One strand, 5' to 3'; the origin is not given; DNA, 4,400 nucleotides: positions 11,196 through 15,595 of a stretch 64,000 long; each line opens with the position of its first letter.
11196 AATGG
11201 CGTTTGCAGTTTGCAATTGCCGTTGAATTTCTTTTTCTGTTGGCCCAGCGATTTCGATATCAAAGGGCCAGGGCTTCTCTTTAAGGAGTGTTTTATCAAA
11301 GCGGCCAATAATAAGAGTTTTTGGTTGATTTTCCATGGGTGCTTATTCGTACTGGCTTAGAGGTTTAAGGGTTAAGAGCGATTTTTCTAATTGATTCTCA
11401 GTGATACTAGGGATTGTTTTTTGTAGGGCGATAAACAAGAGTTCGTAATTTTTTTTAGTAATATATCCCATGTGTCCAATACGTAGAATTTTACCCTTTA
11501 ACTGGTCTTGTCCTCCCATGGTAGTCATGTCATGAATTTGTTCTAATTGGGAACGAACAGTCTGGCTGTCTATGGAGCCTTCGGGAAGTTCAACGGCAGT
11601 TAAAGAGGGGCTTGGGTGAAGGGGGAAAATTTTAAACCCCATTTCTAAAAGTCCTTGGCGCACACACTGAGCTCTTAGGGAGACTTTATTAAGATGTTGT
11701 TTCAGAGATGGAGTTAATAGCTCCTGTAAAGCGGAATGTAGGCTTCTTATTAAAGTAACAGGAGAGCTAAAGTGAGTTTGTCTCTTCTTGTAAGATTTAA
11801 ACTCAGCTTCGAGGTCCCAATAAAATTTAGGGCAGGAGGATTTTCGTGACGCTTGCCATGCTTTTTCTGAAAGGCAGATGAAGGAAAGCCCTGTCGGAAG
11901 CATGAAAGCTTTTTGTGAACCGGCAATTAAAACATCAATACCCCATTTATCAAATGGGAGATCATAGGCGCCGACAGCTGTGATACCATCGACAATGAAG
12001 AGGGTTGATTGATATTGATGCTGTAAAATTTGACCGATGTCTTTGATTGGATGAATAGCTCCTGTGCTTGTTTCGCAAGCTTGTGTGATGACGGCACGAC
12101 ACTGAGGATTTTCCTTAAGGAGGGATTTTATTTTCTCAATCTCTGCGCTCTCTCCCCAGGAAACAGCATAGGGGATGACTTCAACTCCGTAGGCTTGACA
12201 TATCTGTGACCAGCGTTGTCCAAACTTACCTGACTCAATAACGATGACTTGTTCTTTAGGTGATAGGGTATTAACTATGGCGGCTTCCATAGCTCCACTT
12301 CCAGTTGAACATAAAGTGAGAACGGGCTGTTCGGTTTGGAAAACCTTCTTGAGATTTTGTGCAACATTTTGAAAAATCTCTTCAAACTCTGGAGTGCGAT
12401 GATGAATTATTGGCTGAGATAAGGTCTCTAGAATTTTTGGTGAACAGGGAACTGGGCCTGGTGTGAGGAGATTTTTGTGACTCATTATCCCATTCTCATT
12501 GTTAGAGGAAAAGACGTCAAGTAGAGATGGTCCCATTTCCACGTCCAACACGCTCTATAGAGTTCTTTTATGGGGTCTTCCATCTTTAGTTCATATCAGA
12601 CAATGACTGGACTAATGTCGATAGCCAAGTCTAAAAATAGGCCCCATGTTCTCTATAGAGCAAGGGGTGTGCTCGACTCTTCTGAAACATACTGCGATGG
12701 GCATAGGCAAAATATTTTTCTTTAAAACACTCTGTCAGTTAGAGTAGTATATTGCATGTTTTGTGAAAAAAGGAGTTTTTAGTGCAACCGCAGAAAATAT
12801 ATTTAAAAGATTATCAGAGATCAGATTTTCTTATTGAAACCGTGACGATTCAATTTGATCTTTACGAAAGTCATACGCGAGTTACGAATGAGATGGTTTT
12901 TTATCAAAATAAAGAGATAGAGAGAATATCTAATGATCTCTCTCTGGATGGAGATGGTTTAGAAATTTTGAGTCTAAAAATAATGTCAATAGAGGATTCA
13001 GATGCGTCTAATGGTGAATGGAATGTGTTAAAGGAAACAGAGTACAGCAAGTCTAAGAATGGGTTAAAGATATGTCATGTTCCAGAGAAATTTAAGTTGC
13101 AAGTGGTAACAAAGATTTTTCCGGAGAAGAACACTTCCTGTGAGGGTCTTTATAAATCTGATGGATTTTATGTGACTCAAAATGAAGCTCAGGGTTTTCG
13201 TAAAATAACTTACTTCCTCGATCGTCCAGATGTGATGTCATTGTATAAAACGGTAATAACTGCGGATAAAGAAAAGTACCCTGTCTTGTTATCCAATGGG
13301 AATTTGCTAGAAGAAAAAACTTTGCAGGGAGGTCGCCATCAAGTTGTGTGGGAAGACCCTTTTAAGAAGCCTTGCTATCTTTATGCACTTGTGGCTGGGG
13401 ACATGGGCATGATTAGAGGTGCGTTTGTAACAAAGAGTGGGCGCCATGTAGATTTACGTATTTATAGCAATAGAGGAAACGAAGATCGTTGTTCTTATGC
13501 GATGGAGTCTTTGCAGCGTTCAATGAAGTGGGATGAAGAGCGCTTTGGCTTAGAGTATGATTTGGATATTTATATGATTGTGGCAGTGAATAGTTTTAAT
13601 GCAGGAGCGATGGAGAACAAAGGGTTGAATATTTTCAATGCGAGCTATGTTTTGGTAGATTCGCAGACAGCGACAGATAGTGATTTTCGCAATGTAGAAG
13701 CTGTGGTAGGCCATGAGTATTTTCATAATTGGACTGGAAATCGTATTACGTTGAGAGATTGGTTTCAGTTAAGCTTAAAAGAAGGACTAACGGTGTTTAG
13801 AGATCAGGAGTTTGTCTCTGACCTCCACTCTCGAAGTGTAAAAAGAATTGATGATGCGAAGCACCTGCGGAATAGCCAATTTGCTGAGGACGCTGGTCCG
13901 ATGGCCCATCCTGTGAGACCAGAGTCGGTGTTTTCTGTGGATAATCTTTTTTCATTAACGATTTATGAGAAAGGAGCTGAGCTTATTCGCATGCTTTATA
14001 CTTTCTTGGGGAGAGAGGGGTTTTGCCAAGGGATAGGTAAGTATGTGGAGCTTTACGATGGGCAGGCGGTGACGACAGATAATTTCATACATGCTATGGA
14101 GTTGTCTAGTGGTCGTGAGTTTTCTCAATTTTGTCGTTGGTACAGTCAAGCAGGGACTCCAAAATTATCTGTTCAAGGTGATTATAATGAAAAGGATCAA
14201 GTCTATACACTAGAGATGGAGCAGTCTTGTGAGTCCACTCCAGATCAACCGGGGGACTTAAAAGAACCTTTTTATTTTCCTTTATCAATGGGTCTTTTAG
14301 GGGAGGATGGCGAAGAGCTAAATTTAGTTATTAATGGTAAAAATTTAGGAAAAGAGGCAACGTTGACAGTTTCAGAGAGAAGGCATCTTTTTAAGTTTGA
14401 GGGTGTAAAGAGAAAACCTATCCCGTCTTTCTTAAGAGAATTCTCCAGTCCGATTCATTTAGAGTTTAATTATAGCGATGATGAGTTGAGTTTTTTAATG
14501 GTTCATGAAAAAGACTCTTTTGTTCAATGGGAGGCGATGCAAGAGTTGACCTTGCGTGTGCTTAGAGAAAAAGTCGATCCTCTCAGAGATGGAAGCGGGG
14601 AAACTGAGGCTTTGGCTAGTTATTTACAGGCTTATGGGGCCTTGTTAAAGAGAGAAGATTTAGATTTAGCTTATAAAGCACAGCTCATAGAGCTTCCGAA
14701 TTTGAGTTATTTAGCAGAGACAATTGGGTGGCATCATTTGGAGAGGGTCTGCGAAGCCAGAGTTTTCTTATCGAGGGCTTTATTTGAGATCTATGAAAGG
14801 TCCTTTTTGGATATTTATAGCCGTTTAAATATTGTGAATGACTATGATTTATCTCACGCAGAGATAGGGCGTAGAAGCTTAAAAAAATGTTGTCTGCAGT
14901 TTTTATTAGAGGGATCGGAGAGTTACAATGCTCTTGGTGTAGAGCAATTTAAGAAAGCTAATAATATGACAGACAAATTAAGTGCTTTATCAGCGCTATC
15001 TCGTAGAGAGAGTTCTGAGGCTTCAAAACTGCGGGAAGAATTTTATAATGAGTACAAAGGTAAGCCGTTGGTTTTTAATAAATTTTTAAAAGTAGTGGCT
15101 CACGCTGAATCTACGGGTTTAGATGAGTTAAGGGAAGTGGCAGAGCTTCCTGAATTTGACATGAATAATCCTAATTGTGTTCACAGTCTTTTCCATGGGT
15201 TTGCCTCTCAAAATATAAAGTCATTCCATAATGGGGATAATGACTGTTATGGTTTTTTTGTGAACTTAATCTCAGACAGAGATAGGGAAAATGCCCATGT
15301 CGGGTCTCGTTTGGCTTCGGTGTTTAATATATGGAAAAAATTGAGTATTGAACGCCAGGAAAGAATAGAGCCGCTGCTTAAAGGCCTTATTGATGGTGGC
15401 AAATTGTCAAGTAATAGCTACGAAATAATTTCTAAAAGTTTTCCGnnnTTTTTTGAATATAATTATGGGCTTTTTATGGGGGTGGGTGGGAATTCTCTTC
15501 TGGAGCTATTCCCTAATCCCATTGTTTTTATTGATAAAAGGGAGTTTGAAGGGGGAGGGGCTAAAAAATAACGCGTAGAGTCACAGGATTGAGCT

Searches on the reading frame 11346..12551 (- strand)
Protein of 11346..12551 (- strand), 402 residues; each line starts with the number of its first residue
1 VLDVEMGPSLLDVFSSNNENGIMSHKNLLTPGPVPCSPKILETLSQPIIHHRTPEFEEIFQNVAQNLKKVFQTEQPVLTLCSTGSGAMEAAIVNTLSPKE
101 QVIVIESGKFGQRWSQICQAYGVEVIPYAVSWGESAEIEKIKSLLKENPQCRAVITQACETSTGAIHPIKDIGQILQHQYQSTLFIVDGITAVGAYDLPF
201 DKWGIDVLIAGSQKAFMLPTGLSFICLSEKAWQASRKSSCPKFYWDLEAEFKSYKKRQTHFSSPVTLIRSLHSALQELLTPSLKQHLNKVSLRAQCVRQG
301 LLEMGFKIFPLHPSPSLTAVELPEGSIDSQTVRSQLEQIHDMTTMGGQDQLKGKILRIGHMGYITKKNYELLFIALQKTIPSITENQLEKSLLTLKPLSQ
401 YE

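Call 55: search_protein_families(library=pfam, proteins=[window:11346-12551:-], max_evalue=0.0001)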
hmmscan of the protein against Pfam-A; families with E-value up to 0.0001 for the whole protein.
window:11346-12551:- (402 aa): 2 families
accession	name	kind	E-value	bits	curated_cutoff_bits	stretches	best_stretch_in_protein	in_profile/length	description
PF00266.25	Aminotran_5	-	2.8e-21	76.3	21.5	1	49-236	34-222/371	Aminotransferase class-V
PF00155.27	Aminotran_1_2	-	1.2e-10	41.6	19.7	1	65-308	53-297/361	Aminotransferase class I and II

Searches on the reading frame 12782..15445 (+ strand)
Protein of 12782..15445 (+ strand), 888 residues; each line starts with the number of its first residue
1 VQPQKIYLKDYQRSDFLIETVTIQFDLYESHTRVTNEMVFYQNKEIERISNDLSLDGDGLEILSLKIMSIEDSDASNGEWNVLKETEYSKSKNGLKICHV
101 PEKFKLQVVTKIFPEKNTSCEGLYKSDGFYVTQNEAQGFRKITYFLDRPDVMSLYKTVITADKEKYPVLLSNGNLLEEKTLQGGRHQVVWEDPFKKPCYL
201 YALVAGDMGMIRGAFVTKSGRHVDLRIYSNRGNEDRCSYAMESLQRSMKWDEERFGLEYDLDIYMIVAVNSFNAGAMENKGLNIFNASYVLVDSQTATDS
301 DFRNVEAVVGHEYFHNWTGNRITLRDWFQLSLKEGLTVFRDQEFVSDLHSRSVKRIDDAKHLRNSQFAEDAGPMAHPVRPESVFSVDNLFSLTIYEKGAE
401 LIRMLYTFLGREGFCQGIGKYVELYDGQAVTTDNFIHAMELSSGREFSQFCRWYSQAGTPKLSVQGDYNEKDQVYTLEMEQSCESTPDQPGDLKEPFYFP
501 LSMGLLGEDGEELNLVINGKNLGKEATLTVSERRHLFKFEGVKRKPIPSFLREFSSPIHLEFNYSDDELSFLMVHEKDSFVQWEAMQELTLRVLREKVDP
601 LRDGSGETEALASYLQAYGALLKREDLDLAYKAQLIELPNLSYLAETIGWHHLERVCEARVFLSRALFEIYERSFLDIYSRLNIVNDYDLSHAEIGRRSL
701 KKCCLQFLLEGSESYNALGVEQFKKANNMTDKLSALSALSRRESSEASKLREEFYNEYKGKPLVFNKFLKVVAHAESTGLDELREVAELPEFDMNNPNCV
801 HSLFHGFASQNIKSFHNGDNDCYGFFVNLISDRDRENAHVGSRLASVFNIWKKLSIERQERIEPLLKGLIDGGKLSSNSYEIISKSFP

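Call 29: search_protein_families(library=pfam, proteins=[window:12782-15445:+], max_evalue=0.00001)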
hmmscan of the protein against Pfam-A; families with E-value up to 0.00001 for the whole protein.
window:12782-15445:+ (888 aa): 4 families
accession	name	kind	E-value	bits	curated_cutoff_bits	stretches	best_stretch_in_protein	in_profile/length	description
PF17432.8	DUF3458_C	-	1.1e-78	265.2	24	1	566-886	1-318/320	Domain of unknown function (DUF3458_C) ARM repeats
PF01433.26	Peptidase_M1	-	2.3e-54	184.7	27.7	1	239-451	1-215/218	Peptidase family M1 domain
PF11940.14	DUF3458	-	8.4e-23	81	28.6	1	458-562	1-94/95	Domain of unknown function (DUF3458) Ig-like fold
PF17900.6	Peptidase_M1_N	-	5.7e-14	53.1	25.8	1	48-200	30-186/186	Peptidase M1 N-terminal domain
